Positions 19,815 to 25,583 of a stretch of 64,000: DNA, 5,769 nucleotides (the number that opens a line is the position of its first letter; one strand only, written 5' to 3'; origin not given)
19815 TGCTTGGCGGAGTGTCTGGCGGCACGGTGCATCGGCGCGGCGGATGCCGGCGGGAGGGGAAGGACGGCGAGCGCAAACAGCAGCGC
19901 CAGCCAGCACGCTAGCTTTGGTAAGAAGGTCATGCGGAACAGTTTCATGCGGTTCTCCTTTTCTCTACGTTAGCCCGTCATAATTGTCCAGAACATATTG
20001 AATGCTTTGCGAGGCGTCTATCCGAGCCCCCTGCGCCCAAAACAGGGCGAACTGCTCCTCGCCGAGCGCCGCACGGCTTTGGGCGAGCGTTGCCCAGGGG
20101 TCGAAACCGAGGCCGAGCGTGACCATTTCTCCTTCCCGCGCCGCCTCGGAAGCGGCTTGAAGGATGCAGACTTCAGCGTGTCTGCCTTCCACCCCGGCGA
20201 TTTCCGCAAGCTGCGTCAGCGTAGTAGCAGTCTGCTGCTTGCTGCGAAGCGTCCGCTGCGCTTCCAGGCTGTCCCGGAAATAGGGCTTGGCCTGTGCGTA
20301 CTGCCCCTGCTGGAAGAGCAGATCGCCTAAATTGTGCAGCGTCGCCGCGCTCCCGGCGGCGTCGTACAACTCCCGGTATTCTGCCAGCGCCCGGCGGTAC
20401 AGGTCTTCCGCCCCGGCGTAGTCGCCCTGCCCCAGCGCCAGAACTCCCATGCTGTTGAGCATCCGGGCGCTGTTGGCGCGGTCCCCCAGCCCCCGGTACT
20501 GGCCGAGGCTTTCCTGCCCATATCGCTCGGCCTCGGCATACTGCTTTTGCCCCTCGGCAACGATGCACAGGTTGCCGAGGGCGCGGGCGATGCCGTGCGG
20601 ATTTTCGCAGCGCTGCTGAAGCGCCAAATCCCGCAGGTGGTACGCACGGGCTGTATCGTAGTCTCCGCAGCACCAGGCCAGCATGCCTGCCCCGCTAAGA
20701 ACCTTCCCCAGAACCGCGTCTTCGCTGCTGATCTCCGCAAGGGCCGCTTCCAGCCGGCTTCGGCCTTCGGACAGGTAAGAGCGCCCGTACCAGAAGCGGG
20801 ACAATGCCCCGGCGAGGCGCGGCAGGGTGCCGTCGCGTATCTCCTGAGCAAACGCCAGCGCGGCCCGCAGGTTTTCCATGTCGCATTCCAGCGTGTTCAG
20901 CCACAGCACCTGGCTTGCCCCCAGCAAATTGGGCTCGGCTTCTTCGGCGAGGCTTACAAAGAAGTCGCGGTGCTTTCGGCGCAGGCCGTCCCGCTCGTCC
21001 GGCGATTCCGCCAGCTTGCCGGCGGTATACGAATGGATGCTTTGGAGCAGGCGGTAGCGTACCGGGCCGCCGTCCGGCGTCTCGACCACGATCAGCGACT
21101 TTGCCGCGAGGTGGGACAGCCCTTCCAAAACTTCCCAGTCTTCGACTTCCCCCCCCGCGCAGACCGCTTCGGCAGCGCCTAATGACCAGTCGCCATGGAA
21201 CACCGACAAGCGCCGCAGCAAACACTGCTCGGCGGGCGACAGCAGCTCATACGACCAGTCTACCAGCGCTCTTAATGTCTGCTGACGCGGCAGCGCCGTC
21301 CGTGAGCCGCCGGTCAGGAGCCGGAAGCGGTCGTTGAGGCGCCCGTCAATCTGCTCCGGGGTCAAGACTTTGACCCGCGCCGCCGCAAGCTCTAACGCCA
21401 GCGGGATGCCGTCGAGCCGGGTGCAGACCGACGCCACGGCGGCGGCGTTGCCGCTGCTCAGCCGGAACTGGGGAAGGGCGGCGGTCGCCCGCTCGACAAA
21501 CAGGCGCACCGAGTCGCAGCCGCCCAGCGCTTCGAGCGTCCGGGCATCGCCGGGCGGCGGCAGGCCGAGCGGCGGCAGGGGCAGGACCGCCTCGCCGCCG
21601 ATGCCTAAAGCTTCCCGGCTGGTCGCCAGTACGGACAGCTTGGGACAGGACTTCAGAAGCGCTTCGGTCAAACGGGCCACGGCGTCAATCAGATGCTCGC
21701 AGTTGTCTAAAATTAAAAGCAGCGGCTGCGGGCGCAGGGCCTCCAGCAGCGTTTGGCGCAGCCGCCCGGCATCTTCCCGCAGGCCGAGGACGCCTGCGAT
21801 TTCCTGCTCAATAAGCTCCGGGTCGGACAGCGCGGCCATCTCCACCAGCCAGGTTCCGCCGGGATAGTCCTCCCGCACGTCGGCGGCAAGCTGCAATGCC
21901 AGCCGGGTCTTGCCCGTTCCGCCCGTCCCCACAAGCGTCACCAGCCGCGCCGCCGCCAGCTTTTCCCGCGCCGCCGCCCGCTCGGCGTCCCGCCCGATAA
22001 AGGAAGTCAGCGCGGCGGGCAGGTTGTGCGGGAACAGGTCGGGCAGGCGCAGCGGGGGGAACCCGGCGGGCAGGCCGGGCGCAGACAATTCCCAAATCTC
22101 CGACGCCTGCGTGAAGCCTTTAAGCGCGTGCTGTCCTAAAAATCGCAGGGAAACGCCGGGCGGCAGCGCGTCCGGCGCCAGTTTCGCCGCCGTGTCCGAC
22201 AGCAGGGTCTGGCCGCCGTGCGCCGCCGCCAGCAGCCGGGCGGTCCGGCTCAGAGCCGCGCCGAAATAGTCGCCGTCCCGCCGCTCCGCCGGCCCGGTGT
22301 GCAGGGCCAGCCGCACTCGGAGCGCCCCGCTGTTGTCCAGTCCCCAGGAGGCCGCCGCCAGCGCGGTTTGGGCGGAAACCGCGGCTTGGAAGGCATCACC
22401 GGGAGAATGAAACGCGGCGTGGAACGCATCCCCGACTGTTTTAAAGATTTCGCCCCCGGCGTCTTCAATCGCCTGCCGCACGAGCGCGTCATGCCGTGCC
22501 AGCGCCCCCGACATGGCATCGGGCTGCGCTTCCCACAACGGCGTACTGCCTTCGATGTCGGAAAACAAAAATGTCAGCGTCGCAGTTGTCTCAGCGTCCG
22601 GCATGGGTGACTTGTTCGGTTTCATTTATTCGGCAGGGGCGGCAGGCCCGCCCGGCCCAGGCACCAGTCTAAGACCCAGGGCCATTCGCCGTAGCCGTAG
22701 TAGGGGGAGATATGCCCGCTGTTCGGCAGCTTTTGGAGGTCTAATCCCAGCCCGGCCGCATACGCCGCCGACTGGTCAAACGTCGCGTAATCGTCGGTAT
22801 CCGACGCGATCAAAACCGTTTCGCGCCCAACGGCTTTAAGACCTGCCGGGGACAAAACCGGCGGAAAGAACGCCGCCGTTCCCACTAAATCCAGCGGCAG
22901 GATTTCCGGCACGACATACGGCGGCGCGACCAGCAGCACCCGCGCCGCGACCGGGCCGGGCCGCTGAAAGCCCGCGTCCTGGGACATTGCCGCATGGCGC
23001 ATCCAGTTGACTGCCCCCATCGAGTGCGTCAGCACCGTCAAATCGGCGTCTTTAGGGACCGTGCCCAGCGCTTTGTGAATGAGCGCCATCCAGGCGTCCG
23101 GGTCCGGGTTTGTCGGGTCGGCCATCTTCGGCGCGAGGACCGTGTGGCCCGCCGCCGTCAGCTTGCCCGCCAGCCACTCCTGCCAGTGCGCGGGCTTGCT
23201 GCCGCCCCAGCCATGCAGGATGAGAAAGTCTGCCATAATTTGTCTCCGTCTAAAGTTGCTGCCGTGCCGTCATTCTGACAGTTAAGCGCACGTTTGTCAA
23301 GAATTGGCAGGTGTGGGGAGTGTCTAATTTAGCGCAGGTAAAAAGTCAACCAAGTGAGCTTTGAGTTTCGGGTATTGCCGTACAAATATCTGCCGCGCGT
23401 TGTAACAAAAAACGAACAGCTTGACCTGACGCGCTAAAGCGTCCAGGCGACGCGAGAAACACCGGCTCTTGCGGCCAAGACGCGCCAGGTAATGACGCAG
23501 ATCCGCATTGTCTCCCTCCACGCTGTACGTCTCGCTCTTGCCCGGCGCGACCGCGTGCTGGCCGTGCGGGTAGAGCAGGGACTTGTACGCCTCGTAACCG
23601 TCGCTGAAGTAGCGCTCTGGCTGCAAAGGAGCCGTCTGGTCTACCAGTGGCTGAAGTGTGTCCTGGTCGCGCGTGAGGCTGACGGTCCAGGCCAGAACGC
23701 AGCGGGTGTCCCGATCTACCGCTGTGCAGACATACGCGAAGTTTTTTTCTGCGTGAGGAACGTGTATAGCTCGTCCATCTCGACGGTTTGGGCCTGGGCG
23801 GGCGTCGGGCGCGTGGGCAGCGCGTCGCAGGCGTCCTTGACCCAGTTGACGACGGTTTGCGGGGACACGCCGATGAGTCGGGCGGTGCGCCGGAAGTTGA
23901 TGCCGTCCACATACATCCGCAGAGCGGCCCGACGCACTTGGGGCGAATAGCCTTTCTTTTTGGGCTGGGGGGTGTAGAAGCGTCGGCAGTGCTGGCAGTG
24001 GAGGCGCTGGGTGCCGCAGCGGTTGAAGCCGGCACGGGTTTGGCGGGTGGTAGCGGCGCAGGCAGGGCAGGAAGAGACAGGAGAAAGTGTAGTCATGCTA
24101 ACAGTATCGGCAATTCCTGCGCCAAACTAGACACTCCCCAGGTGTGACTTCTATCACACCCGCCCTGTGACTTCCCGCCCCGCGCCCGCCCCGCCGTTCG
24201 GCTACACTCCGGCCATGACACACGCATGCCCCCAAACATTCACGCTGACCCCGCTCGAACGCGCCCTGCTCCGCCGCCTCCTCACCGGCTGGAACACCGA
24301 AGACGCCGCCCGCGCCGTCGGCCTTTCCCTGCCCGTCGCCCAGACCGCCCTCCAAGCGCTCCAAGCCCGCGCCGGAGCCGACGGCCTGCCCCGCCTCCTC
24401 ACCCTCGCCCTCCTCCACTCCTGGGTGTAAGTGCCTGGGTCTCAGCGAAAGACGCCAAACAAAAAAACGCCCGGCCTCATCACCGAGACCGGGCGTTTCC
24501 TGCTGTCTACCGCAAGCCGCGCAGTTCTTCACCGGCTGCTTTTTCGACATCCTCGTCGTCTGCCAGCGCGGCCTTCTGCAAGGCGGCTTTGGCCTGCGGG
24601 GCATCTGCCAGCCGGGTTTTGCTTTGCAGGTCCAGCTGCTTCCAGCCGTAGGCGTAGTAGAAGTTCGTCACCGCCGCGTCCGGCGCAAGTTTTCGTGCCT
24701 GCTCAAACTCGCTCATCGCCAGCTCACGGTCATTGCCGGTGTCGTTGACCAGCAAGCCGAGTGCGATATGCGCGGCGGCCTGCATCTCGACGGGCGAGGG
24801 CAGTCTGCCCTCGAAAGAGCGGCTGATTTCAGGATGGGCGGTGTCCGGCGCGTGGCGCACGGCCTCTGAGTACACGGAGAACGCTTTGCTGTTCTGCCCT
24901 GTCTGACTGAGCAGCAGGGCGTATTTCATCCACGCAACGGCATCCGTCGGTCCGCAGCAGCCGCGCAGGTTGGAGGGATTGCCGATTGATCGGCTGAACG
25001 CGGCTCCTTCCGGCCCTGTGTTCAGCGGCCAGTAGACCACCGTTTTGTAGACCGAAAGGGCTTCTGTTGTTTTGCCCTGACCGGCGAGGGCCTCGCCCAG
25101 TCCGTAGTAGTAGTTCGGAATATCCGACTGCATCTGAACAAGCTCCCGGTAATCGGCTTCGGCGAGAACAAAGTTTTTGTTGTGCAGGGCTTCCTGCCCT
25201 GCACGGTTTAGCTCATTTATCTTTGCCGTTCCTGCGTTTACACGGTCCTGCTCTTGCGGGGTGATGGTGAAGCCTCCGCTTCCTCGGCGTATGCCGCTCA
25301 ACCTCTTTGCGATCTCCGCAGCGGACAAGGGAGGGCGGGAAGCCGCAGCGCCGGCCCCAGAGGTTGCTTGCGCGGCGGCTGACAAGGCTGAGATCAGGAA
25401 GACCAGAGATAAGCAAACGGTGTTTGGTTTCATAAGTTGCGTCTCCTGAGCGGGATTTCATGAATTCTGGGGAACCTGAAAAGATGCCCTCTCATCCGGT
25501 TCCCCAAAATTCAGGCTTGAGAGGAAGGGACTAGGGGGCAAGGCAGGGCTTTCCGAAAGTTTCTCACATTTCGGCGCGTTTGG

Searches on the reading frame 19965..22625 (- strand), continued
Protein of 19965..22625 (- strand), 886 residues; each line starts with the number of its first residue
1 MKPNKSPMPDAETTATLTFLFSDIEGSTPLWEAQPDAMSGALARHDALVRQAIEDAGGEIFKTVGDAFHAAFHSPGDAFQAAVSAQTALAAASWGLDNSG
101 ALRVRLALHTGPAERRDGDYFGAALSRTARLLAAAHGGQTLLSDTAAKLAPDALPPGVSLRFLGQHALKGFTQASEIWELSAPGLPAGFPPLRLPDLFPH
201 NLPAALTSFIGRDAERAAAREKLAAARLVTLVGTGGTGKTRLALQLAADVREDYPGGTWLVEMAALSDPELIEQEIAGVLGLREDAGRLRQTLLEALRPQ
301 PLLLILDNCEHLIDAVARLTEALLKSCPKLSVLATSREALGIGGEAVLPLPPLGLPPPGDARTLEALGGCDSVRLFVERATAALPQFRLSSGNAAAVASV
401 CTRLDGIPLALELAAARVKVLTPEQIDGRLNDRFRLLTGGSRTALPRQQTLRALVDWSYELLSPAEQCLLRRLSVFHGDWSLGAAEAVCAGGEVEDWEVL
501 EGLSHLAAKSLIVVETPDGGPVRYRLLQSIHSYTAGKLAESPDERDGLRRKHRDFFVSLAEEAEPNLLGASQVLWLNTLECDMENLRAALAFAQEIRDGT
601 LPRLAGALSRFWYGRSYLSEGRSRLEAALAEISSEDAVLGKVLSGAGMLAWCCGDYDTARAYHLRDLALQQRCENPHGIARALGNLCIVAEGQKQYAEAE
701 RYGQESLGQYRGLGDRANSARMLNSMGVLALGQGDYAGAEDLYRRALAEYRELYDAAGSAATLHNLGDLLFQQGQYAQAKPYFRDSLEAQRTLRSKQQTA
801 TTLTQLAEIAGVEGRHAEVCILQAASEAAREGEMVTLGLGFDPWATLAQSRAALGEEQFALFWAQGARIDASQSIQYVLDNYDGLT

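Call 93: find_encoding_contigs(protein=P0041, flank=4000, max_places=1)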
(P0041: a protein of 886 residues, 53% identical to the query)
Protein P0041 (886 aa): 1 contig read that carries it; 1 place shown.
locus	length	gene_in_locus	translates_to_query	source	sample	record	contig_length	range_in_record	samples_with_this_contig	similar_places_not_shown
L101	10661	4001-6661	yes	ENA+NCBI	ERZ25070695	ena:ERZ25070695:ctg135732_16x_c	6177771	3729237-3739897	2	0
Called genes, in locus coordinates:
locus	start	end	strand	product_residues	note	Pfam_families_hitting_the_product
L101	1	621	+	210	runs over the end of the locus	PF13189:Cytidylate_kin2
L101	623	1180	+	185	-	PF13302:Acetyltransf_3, PF00583:Acetyltransf_1 (weak)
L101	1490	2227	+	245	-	PF19798:Sulfotransfer_5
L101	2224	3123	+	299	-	PF01063:Aminotran_4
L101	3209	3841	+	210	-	PF06821:Ser_hydrolase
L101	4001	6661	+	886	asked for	PF00211:Guanylate_cyc (weak), PF13401:AAA_22 (weak), PF25872:HTH_77, PF13374:TPR_10 (faint), PF07719:TPR_2 (faint), PF13424:TPR_12, PF17874:TPR_MalT (weak), PF13424:TPR_12 (weak), +3 more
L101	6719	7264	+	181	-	-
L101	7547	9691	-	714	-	-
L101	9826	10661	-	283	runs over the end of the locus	PF08668:HDOD, PF01966:HD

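Call 96: search_protein_families(library=pfam, proteins=[L101:6719-7261:+, L020:6763-7209:+, L020:7233-7448:+, L018:5790-6125:+, L019:6799-6966:+], max_evalue=1)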
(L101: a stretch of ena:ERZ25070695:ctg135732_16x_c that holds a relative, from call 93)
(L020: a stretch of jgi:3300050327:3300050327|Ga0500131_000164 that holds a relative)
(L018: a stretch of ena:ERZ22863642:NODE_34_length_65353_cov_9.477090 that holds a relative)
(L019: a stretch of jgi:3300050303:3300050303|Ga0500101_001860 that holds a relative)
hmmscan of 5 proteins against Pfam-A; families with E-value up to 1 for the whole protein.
L101:6719-7261:+ (181 aa): 0 families

L020:6763-7209:+ (149 aa): 0 families

L020:7233-7448:+ (72 aa): 3 families
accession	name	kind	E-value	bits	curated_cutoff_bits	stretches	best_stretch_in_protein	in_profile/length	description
PF00879.23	Defensin_propep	-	0.031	15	23.6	1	7-29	4-26/51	Defensin propeptide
PF06645.18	SPC12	-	0.15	12.6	23.6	1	4-35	39-70/71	Microsomal signal peptidase 12 kDa subunit (SPC12)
PF04592.20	SelP_N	-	0.26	11.1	23.2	1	25-54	182-211/234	Selenoprotein P, N terminal region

L018:5790-6125:+ (112 aa): 0 families

L019:6799-6966:+ (56 aa): 0 families

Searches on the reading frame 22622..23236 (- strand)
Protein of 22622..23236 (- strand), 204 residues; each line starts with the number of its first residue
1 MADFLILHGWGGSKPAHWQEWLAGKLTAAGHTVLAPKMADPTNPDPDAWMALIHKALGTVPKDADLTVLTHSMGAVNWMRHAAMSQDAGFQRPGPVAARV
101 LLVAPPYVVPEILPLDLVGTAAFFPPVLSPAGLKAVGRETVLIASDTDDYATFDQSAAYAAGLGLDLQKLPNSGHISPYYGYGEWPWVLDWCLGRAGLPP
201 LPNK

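Call 3: search_protein_families(library=pfam, proteins=[window:22622-23236:-], max_evalue=1)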
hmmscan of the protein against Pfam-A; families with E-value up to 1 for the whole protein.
window:22622-23236:- (204 aa): 1 family
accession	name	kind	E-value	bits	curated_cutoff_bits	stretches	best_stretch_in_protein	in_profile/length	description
PF06821.19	Ser_hydrolase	-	7.6e-28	98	22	1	4-188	1-166/172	Serine hydrolase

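Call 4: search_protein_families(library=ncbifam, proteins=[window:22622-23236:-], max_evalue=1)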
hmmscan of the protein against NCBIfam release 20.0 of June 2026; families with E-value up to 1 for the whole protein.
window:22622-23236:- (204 aa): 0 families

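Call 53: search_solved_structures(query=window:22622-23236:-, max_evalue=0.01)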
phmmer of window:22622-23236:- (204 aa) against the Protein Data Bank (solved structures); distinct sequences matched with E-value up to 0.01: 1.
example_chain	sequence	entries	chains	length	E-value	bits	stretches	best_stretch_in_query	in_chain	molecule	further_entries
1uxo_A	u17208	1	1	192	0.00031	23.6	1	5-190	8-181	Putative hydrolase YdeN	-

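Call 67: search_protein_families(library=padloc, proteins=[window:22622-23236:-], max_evalue=0.01)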
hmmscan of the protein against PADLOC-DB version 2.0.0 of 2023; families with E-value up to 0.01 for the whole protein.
window:22622-23236:- (204 aa): 0 families

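Call 97: search_solved_structures(query=window:22622-23236:-, max_evalue=1, show_alignments=2)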
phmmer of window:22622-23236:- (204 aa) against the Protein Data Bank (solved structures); distinct sequences matched with E-value up to 1: 3.
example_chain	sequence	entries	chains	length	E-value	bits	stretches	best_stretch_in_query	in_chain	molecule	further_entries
1uxo_A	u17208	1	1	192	0.00031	23.6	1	5-190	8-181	Putative hydrolase YdeN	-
2qs9_A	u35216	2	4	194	0.1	15.4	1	10-83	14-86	Retinoblastoma-binding protein 9 | Serine hydrolase RBBP9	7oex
3bdv_A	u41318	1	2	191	0.49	13.1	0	139-189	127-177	Uncharacterized protein DUF1234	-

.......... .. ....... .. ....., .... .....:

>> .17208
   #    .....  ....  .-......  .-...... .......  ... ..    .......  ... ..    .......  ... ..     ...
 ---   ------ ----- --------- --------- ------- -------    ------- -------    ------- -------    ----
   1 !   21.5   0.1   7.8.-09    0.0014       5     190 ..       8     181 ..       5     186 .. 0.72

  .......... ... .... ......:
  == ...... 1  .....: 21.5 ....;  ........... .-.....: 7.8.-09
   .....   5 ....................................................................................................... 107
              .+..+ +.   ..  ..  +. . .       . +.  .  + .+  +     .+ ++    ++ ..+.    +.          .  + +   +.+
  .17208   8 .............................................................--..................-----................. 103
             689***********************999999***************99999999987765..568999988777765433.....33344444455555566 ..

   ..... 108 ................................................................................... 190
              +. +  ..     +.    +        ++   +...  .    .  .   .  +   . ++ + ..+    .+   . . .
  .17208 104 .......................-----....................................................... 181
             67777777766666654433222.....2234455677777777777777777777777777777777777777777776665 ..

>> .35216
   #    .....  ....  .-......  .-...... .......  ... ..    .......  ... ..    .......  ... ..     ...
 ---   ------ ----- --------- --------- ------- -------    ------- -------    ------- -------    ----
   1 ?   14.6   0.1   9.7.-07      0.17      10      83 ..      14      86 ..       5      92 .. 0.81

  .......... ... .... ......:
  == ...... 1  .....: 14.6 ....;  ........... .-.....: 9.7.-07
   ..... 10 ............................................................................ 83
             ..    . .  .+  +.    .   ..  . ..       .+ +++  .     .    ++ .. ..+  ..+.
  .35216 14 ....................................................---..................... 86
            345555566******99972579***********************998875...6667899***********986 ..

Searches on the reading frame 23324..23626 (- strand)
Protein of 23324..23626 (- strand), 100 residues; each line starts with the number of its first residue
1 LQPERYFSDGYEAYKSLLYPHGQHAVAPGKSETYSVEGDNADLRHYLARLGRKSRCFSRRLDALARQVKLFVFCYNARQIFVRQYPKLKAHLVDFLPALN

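Call 21: search_protein_families(library=pfam, proteins=[window:23324-23626:-], max_evalue=0.001)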
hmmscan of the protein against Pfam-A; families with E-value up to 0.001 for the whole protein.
window:23324-23626:- (100 aa): 1 family
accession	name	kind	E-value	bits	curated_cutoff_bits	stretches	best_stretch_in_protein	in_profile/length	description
PF03400.19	DDE_Tnp_IS1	-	6.3e-06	27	24.1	1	6-64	62-117/131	IS1 transposase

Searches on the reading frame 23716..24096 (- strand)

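Call 21: search_protein_families(library=pfam, proteins=[window:23716-24096:-], max_evalue=0.001)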
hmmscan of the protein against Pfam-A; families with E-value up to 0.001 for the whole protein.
window:23716-24096:- (126 aa): 6 families
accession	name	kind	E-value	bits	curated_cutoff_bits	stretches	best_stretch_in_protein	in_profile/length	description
PF13384.12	HTH_23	-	1.3e-06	28.5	24.6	1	53-88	5-40/50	Homeodomain-like domain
PF01527.26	HTH_Tnp_1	-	1.3e-05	25.8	24.1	1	46-100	3-61/75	Transposase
PF13518.12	HTH_28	-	0.00016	22.1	25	1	55-88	2-35/52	Helix-turn-helix domain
PF13542.12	HTH_Tnp_ISL3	-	0.00021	21.1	27.4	1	46-89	8-50/51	Helix-turn-helix domain of transposase family ISL3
PF13936.12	HTH_38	-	0.00026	21.1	27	1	55-84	10-39/44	Helix-turn-helix domain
PF13551.12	HTH_29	-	0.00032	21.2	28.1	1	55-88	1-35/64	Winged helix-turn helix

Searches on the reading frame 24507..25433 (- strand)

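Call 20: search_protein_families(library=pfam, proteins=[window:24507-25433:-], max_evalue=0.001)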
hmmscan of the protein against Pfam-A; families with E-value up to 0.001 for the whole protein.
window:24507-25433:- (308 aa): 10 families
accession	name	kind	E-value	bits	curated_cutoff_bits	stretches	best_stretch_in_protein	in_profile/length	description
PF07719.23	TPR_2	-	1.6e-09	37.6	27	0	107-132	2-27/34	Tetratricopeptide repeat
PF13181.12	TPR_8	-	6.3e-08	32.6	25.7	0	107-135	2-30/34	Tetratricopeptide repeat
PF13428.12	TPR_14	-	4e-07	30.5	23.5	0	166-198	2-34/44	Tetratricopeptide repeat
PF00515.34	TPR_1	-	2.1e-05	24.6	27.8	0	107-131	2-26/34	Tetratricopeptide repeat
PF13431.12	TPR_17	-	3.5e-05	24.2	24.4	0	160-184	8-32/34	Tetratricopeptide repeat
PF14559.12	TPR_19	-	5.3e-05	23.9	25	0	82-134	1-53/68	Tetratricopeptide repeat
PF13174.12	TPR_6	-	5.5e-05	24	26.3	0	109-133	3-27/33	Tetratricopeptide repeat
PF13414.12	TPR_11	-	6.1e-05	23.1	26.8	0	93-120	15-42/42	TPR repeat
PF13432.12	TPR_16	-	0.00014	22.7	32.7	1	78-131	3-56/65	Tetratricopeptide repeat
PF13424.12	TPR_12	-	0.00079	20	30.1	0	84-131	15-70/77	Tetratricopeptide repeat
